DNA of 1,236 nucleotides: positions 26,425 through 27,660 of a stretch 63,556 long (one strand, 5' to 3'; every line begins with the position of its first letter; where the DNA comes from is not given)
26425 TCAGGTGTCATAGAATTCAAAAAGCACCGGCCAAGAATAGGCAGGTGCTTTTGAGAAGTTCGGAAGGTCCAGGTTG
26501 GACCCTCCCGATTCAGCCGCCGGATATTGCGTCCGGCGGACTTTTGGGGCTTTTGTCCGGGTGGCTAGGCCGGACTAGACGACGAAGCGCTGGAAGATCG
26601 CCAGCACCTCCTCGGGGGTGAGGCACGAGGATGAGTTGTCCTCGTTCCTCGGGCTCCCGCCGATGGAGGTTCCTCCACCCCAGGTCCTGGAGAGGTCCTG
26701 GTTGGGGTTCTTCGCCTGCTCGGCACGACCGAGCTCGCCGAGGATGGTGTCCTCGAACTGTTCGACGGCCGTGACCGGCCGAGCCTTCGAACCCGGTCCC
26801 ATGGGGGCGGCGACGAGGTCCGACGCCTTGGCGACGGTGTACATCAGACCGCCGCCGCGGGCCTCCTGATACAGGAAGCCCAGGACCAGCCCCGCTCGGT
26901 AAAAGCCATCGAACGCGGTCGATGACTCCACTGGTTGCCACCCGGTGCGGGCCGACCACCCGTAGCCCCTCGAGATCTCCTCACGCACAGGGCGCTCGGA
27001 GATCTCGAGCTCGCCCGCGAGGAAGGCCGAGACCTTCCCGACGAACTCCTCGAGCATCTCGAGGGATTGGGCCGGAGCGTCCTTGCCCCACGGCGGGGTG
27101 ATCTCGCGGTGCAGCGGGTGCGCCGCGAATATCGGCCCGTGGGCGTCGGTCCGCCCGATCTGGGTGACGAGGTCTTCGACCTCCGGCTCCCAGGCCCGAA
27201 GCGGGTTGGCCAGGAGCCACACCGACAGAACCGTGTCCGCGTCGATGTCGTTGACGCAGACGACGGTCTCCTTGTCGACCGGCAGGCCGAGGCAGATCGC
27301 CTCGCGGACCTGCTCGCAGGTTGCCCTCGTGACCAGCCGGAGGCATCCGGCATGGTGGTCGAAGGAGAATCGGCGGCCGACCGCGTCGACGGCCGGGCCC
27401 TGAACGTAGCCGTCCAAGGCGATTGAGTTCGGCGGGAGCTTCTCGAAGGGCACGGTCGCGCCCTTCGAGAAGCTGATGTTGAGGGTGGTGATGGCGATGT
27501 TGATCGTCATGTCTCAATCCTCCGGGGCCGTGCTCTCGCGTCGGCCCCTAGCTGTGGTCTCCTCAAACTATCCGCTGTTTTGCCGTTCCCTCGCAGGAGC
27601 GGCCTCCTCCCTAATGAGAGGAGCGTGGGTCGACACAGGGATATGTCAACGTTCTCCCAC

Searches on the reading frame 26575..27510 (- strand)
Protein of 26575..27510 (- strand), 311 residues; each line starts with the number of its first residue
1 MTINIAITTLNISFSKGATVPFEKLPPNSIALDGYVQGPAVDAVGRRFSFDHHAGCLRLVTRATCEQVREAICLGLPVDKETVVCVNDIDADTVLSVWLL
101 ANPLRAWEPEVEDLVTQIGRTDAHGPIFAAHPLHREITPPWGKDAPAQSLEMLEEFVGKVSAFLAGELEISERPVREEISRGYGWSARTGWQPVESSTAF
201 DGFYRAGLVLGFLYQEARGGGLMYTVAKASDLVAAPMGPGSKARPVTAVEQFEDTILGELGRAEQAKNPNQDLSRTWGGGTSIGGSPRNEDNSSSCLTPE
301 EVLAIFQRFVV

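Call 3: search_protein_families(library=pfam, proteins=[window:26575-27510:-], max_evalue=0.1)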
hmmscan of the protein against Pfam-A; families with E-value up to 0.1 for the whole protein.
window:26575-27510:- (311 aa): 0 families

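Call 4: search_protein_families(library=ncbifam, proteins=[window:26575-27510:-], max_evalue=0.1)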
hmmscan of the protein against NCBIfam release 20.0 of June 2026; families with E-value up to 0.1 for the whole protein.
window:26575-27510:- (311 aa): 0 families

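Call 5: search_protein_families(library=padloc, proteins=[window:26575-27510:-], max_evalue=0.1)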
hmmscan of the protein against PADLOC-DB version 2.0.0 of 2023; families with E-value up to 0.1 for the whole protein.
window:26575-27510:- (311 aa): 0 families

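Call 36: find_homologous_proteins(query=window:26575-27510:-, max_evalue=0.001)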
Query window:26575-27510:- (311 aa): 306 proteins with E <= 0.001 among 3798 candidates; the best 120 are listed.
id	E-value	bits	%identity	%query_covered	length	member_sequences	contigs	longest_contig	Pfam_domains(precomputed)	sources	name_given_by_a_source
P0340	1.5e-202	690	98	100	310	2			-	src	-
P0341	5.3e-180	616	88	97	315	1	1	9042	-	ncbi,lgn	ncbi:MAG: hypothetical protein ABIJ46_00070 [bacterium]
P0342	2.0e-144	499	72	96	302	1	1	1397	-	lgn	-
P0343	1.4e-143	496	72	97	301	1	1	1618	-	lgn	-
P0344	3.5e-143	495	71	96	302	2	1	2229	-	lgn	-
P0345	1.7e-139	483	70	96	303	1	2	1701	-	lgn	-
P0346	1.9e-137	476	70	96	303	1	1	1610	-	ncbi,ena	-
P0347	1.2e-136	473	68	97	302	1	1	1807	-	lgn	-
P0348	1.5e-133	463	68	96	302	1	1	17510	-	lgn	-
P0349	3.1e-121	423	73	81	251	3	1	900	-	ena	-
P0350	1.6e-120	420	64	97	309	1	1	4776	-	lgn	-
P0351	9.2e-119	415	63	96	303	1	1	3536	-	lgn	-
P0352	1.2e-117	411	62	96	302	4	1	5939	-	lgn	-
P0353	4.4e-116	406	61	96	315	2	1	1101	-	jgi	jgi:hypothetical protein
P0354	3.9e-115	403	61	96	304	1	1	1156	-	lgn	-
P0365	1.4e-97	345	56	95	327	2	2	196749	-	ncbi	ncbi:MAG: hypothetical protein WC802_01550 [Patescibacteria group bacterium]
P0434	6.2e-50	188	39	97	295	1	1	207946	-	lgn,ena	-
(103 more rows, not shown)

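Call 38: find_encoding_contigs(protein=P0365, flank=7000, max_places=1)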
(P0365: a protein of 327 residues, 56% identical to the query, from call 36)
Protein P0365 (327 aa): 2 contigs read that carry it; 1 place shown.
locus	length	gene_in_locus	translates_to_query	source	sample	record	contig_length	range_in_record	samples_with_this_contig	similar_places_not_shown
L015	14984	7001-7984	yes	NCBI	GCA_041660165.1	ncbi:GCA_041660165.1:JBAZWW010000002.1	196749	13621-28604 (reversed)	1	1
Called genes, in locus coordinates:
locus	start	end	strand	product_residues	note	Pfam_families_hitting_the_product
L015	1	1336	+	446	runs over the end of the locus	PF13517:FG-GAP_3 (faint), PF03734:YkuD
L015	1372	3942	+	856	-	-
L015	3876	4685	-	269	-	PF01978:TrmB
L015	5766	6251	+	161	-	-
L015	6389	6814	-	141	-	-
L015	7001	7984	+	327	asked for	-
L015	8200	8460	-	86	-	PF01850:PIN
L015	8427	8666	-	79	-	-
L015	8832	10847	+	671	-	PF00270:DEAD, PF13401:AAA_22 (weak), PF00271:Helicase_C, PF04408:WHD_HA2 (faint), PF21010:HA2_C (weak)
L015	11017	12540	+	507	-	-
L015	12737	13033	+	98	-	-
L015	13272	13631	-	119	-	PF01850:PIN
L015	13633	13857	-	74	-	-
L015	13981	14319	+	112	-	-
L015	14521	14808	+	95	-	-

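Call 39: find_encoding_contigs(protein=P0434, flank=7000, max_places=1)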
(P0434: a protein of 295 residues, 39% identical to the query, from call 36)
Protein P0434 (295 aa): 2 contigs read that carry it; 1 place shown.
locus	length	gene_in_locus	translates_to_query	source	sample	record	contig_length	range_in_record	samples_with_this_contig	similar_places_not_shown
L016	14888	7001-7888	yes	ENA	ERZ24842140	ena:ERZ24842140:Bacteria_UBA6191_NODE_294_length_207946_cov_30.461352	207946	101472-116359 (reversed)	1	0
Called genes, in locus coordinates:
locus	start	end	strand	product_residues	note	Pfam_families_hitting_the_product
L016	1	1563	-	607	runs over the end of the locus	PF00773:RNB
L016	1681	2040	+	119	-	-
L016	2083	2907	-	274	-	-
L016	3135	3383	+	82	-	-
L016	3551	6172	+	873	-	PF00082:Peptidase_S8, PF13620:CarboxypepD_reg, PF13715:CarbopepD_reg_2, PF13620:CarboxypepD_reg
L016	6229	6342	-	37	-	-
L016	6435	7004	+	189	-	PF04307:YdjM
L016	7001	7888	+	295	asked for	-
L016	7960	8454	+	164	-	PF01641:SelR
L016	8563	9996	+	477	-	-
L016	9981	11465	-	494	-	PF00743:FMO-like, PF01266:DAO (faint), PF07992:Pyr_redox_2, PF13450:NAD_binding_8, PF13454:NAD_binding_9 (faint), PF13738:Pyr_redox_3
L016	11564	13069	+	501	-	-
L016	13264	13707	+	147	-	-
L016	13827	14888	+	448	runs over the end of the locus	PF00128:Alpha-amylase (faint), PF07821:Alpha-amyl_C2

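Call 55: predict_structure(alignment_id=A3)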
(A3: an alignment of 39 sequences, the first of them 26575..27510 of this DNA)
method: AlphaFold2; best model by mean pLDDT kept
length: 311 residues; sequences in the alignment: 39
mean_pLDDT: 93.0   pTM: 0.86
mean pLDDT of the five models: 93.0, 92.8, 92.5, 92.2, 90.7
residues with pLDDT >= 90: 257; 70-90: 43; 50-70: 7; < 50: 4
segments of 3 or more residues with pLDDT < 50: 1-4
pLDDT, mean of each block of 10 residues (from residue 1): 59 95 98 96 98 88 97 96 97 98 98 97 87 93 87 97 96 76 96 92 91 95 95 93 95 98 98 94 93 97 97 72
secondary structure, 60 per line:
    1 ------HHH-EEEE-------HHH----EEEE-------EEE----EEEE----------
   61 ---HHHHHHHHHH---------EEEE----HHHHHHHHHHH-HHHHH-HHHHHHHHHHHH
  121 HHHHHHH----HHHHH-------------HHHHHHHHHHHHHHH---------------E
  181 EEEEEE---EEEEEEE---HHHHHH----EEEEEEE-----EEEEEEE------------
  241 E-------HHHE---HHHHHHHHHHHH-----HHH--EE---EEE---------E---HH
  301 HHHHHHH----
elements in order: E11-14 E29-32 E40-42 E47-50 H64-73 E83-86 H91-101 H103-107 H109-127 H132-136 H150-164 E180-186 E190-196 H200-205 E210-216 E222-228 H256-267 E283-285 H299-307

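Call 58: fold_search(model_id=the predicted structure, library=pdb)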
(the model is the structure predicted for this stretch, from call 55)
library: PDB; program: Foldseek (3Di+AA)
matches with E <= 10: 339; with E <= 0.001: 0
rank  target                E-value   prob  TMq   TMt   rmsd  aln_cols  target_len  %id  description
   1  9a98_MODEL_1_A        2.2e-01  0.06  0.17  0.14  19.6       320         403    9  PTEN-4A model. Model restrained with crosslinking-MS data from "strained" conformation and CTT. RoseTTAFold-ge (released 2025-07-16)
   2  7juk                  2.5e-01  0.15  0.17  0.17  11.4       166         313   10  Crystal structure of PTEN with a tetra-phosphorylated tail (4p-crPTEN-13sp-T2, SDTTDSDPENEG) (released 2021-10-13)
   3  9n77_SI               3.0e-01  0.04  0.14  0.07  19.6       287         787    9  SSU processome maturation and disassembly, State K (released 2025-11-05)
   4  5j6o                  3.0e-01  0.04  0.07  0.07  21.4       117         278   10  Crystal structure of a trans-AT PKS dehydratase domain of C0ZGQ7 from Brevibacillus brevis (released 2017-05-24)
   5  3hy8                  4.2e-01  0.06  0.10  0.13  15.6       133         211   12  Crystal Structure of Human Pyridoxine 5'-Phosphate Oxidase R229W Mutant (released 2009-07-28)
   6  6wqn_A                4.5e-01  0.03  0.07  0.13  13.4        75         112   16  Structure of the 50S subunit of the ribosome from Methicillin Resistant Staphylococcus aureus in complex with the anti (released 2020-06-03)
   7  9n78_SI               5.0e-01  0.03  0.13  0.07  19.7       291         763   10  SSU processome maturation and disassembly, State L (released 2025-11-05)
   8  6byf_F                5.3e-01  0.11  0.18  0.29  11.0       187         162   12  Crystal structure of the core catalytic domain of PP-IP phosphatase SIW14 from S. cerevisiae in complex with citrate (released 2018-03-21)
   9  6h00                  5.3e-01  0.07  0.09  0.13  16.1       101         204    9  Crystal structure of human pyridoxine 5-phophate oxidase, R116Q variant (released 2018-08-08)
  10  1s4d_A                6.0e-01  0.06  0.18  0.20  14.9       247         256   11  Crystal Structure Analysis of the S-adenosyl-L-methionine dependent uroporphyrinogen-III C-methyltransferase SUMT (released 2004-11-30)
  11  5hqw_B                6.4e-01  0.06  0.06  0.07  13.7        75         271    9  Crystal structure of a trans-AT PKS dehydratase domain of C0ZGQ6 from Brevibacillus brevis (released 2017-01-25)
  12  7vok_C                7.2e-01  0.01  0.09  0.08  20.3       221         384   13  The Crystal structure of EF-Tu and GDP from Mycobacterium tuberculosis (released 2022-10-19)
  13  4qvb_A                7.6e-01  0.09  0.13  0.24  10.4       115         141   14  Mycobacterium tuberculosis protein Rv1155 in complex with co-enzyme F420 (released 2015-02-25)
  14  6e3b_A                7.6e-01  0.09  0.17  0.27  11.5       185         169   11  STRUCTURE OF Siw14 CATALYTIC CORE (released 2019-02-27)
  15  1tqi                  7.6e-01  0.07  0.17  0.18  15.4       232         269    7  Crystal Structure of A. Fulgidus Rio2 Serine Protein Kinase (released 2004-09-28)
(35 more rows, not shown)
